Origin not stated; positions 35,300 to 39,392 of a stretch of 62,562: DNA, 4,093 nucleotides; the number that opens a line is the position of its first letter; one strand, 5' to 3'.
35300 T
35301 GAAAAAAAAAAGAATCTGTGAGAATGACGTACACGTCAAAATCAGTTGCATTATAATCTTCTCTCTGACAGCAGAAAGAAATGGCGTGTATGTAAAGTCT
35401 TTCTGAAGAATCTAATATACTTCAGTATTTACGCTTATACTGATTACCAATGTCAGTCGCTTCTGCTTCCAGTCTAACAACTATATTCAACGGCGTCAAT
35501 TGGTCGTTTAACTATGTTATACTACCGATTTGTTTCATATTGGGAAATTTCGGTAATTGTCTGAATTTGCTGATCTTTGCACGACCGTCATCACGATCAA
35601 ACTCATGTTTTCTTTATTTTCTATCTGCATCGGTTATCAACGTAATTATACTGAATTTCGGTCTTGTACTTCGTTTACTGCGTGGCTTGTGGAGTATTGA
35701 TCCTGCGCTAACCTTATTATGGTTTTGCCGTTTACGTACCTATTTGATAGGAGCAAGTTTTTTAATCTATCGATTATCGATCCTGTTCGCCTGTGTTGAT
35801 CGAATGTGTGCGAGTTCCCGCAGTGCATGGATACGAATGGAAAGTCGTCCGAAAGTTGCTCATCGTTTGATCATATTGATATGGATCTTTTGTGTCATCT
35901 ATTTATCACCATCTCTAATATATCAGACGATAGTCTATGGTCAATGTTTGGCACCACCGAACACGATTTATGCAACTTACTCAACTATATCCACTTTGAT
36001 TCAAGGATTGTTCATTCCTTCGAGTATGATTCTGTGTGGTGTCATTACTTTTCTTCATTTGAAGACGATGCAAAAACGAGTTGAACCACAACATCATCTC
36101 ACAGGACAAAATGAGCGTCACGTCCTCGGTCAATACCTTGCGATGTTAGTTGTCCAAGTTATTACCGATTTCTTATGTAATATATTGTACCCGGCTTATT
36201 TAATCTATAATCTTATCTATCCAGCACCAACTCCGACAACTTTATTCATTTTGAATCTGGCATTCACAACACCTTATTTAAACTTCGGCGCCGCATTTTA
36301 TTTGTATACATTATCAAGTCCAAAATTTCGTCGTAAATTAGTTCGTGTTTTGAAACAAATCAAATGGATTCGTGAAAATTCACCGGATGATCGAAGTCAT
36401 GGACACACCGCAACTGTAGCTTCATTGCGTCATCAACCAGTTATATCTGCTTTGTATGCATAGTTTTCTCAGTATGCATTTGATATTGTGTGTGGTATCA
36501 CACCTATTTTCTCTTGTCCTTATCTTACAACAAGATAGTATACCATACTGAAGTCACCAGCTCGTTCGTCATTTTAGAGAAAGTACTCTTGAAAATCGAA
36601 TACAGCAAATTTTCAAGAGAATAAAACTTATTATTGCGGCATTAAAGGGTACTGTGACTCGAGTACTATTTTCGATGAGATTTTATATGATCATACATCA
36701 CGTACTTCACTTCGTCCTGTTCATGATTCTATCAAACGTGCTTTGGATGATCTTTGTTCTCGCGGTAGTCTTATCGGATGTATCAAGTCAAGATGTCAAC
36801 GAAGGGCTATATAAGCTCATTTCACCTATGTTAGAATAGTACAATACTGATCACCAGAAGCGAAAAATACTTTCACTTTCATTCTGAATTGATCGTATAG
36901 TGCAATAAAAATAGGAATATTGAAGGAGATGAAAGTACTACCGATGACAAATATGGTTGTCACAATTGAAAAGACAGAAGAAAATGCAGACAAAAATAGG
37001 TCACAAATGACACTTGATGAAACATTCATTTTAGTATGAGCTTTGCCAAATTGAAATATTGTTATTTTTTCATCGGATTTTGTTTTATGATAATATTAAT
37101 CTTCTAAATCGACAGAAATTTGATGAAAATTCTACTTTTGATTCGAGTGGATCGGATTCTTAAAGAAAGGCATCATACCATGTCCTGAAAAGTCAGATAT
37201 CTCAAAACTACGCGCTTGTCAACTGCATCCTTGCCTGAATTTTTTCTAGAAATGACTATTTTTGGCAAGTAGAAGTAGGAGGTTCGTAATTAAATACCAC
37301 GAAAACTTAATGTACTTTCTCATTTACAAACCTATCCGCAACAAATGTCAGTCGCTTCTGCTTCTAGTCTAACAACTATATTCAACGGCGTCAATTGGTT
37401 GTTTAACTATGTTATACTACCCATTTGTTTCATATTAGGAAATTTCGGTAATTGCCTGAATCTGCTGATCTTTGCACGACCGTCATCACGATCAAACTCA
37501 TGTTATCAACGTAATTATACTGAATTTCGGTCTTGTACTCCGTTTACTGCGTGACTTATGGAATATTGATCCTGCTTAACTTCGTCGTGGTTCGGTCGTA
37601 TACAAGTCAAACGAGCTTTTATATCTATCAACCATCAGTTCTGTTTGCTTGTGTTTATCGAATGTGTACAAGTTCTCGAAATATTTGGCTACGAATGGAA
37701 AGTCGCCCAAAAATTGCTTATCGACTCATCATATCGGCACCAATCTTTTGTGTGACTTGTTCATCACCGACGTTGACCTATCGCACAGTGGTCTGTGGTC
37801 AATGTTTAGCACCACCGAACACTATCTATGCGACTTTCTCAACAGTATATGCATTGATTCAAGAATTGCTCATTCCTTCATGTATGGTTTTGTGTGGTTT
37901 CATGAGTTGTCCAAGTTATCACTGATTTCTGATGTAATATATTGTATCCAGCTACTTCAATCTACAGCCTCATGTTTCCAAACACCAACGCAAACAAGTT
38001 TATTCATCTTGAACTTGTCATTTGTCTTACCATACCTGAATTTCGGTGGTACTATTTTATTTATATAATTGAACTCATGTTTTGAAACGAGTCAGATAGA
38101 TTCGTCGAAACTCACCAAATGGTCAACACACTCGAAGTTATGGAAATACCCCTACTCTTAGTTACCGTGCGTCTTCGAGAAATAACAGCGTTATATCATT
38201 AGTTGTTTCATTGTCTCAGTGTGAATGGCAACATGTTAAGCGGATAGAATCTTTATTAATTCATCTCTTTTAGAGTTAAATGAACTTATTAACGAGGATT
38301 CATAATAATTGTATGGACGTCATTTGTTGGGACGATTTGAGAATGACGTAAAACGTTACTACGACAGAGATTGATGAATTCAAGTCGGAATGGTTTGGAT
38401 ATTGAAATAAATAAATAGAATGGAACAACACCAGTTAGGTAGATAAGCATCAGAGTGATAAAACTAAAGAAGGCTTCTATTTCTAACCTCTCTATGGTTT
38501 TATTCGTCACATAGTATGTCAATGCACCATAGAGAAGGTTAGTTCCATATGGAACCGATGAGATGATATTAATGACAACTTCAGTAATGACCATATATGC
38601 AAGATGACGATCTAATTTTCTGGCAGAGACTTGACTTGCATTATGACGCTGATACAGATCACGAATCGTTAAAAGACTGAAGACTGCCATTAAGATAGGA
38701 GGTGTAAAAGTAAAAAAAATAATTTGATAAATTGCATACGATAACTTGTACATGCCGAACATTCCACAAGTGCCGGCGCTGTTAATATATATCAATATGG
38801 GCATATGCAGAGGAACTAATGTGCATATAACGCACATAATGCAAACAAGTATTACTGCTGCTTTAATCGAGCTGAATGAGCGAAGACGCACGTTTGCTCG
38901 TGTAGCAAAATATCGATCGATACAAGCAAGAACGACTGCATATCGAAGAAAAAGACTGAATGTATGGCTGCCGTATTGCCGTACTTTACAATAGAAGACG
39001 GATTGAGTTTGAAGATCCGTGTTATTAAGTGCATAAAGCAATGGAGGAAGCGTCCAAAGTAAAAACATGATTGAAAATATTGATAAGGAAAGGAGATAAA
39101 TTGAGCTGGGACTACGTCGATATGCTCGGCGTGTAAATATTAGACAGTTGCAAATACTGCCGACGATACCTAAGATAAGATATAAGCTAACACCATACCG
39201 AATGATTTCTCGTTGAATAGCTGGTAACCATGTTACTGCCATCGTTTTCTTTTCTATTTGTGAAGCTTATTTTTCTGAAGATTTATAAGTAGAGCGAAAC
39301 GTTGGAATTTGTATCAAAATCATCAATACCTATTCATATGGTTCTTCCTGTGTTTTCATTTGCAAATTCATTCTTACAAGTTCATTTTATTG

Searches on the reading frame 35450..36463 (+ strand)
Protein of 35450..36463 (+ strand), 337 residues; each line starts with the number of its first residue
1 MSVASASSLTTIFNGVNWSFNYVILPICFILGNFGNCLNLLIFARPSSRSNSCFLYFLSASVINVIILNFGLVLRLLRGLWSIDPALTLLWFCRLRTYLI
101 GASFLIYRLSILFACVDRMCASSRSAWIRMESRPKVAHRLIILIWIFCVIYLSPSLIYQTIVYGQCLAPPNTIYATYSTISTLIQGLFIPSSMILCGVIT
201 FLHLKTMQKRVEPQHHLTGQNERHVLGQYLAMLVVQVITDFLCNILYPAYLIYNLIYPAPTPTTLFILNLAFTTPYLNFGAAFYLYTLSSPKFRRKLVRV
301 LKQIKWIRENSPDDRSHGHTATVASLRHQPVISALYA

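Call 6: search_protein_families(library=pfam, proteins=[window:35450-36463:+], max_evalue=0.001)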
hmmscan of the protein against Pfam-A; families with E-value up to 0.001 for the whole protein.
window:35450-36463:+ (337 aa): 1 family
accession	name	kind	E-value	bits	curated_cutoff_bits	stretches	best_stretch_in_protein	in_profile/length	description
PF00001.26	7tm_1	-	6.3e-06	26.3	30.5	1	35-260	1-232/260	7 transmembrane receptor (rhodopsin family)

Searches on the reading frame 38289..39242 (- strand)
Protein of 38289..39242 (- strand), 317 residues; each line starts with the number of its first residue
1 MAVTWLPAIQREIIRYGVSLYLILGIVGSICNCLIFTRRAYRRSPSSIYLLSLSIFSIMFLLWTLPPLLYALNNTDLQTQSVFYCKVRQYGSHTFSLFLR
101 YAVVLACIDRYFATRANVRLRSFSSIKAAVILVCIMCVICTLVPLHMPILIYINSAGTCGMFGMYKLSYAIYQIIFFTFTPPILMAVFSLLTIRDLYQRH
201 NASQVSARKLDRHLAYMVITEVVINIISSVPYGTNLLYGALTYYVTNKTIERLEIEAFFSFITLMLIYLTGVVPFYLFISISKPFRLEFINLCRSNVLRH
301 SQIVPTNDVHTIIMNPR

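Call 7: search_protein_families(library=pfam, proteins=[window:38289-39242:-], max_evalue=0.001)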
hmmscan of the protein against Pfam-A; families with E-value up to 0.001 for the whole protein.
window:38289-39242:- (317 aa): 1 family
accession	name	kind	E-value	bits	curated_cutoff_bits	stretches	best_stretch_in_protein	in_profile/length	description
PF00001.26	7tm_1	-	1.3e-14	54.8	30.5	1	33-270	6-252/260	7 transmembrane receptor (rhodopsin family)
